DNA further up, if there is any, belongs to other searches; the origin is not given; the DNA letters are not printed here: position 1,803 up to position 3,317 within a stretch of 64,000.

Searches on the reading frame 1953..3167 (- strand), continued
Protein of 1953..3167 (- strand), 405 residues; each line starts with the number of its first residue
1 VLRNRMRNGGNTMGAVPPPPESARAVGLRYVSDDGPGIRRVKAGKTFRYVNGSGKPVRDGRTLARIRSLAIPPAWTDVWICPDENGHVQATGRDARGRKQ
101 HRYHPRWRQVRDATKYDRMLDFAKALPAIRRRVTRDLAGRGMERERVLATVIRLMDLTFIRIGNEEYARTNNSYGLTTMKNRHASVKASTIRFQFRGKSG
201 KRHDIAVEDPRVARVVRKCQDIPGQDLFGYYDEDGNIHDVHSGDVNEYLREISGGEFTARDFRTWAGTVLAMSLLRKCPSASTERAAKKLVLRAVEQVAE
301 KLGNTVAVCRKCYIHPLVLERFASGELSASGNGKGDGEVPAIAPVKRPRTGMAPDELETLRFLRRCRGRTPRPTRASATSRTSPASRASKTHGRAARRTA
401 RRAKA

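Call 33: find_encoding_contigs(protein=P0012, flank=4000, max_places=2)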
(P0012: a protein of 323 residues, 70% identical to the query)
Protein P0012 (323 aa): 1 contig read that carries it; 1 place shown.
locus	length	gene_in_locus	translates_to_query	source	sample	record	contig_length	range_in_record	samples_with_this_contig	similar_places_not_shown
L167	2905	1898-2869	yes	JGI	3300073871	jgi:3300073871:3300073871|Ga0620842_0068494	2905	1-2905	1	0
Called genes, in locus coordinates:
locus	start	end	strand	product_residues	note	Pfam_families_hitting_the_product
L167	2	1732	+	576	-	?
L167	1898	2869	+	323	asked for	PF21338:Top1B_N_bact, PF01028:Topoisom_I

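Call 34: find_encoding_contigs(protein=P0003, flank=4000, max_places=2)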
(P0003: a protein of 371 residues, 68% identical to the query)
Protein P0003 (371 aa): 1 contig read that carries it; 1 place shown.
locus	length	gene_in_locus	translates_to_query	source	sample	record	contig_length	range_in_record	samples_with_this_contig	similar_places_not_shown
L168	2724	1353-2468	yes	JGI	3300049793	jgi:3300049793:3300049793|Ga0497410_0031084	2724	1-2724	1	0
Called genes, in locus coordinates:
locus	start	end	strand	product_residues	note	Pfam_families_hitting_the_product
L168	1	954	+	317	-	?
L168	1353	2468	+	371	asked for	PF21338:Top1B_N_bact, PF01028:Topoisom_I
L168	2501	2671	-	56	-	-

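Call 35: find_encoding_contigs(protein=P0004, flank=4000, max_places=2)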
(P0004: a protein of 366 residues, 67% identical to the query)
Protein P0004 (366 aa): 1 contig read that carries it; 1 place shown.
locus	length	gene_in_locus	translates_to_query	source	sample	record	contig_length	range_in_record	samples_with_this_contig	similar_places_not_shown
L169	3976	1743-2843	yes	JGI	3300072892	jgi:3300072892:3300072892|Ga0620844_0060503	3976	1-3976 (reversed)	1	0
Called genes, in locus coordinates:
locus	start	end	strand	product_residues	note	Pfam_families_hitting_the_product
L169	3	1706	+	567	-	?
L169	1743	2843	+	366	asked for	PF21338:Top1B_N_bact, PF01028:Topoisom_I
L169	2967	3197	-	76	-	-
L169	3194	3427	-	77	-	-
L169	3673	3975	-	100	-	?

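Call 36: find_encoding_contigs(protein=P0006, flank=4000, max_places=2)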
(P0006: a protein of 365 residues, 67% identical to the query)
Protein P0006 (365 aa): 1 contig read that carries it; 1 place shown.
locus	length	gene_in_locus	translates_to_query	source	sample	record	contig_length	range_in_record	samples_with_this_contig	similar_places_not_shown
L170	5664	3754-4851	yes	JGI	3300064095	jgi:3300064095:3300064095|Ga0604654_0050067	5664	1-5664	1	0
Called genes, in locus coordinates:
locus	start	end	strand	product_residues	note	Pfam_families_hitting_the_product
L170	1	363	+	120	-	?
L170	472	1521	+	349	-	PF13439:Glyco_transf_4, PF13579:Glyco_trans_4_4, PF00534:Glycos_transf_1, PF13692:Glyco_trans_1_4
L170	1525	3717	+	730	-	PF14742:GDE_N_bis, PF22422:MGH1-like_GH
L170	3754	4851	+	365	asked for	PF21338:Top1B_N_bact, PF01028:Topoisom_I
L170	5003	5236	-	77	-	-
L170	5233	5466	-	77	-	-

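Call 53: search_protein_families(library=ncbifam, proteins=[L163:7298-7678:+], max_evalue=1)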
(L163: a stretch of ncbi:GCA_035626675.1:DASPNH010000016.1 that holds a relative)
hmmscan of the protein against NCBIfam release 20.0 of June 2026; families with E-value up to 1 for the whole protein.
L163:7298-7678:+ (127 aa): 0 families

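Call 55: search_protein_families(library=pfam, proteins=[L163:7298-7678:+], max_evalue=10)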
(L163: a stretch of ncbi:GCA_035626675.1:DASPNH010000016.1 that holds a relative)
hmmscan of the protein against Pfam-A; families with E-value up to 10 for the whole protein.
L163:7298-7678:+ (127 aa): 0 families

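Call 56: find_encoding_contigs(protein=P0010, flank=4000, max_places=2)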
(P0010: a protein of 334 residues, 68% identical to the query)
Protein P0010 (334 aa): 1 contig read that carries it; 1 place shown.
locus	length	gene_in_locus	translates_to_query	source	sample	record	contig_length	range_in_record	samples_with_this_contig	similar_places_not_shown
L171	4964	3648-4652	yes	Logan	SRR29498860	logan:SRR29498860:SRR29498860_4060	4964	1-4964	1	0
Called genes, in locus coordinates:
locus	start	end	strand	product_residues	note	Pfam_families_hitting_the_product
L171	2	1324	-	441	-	?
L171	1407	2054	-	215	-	PF02085:Cytochrom_CIII (faint), PF14537:Cytochrom_c3_2 (faint), PF14522:Cytochrome_C7 (weak)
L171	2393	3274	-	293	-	PF01258:zf-dskA_traR, PF04972:BON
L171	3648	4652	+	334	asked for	PF21338:Top1B_N_bact, PF01028:Topoisom_I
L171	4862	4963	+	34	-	?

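Call 57: find_encoding_contigs(protein=P0020, flank=4000, max_places=2)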
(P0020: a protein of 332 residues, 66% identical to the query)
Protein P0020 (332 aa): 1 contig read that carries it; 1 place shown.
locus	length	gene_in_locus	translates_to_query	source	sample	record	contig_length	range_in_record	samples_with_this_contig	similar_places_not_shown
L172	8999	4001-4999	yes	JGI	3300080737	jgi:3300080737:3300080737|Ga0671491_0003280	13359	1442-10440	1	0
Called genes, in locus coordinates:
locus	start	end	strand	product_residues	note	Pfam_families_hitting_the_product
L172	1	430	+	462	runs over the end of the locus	PF07690:MFS_1, PF00083:Sugar_tr (weak)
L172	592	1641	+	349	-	PF13439:Glyco_transf_4, PF13579:Glyco_trans_4_4 (weak), PF00534:Glycos_transf_1, PF13692:Glyco_trans_1_4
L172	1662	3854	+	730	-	PF14742:GDE_N_bis, PF22422:MGH1-like_GH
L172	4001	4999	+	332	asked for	PF21338:Top1B_N_bact, PF01028:Topoisom_I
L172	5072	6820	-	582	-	PF02321:OEP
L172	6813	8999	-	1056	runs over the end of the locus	PF00873:ACR_tran, PF03176:MMPL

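Call 66: find_encoding_contigs(protein=P0011, flank=2000, max_places=3)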
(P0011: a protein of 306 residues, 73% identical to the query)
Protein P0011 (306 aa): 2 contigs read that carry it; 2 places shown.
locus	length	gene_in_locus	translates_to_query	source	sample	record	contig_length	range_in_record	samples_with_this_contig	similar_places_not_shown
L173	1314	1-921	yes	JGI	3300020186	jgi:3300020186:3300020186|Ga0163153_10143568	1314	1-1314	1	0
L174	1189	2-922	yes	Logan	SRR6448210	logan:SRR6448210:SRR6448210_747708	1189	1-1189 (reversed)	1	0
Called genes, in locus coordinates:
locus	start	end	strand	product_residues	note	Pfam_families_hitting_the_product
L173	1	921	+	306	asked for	PF21338:Top1B_N_bact, PF01028:Topoisom_I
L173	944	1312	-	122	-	?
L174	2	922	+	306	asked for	PF21338:Top1B_N_bact, PF01028:Topoisom_I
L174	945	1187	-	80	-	?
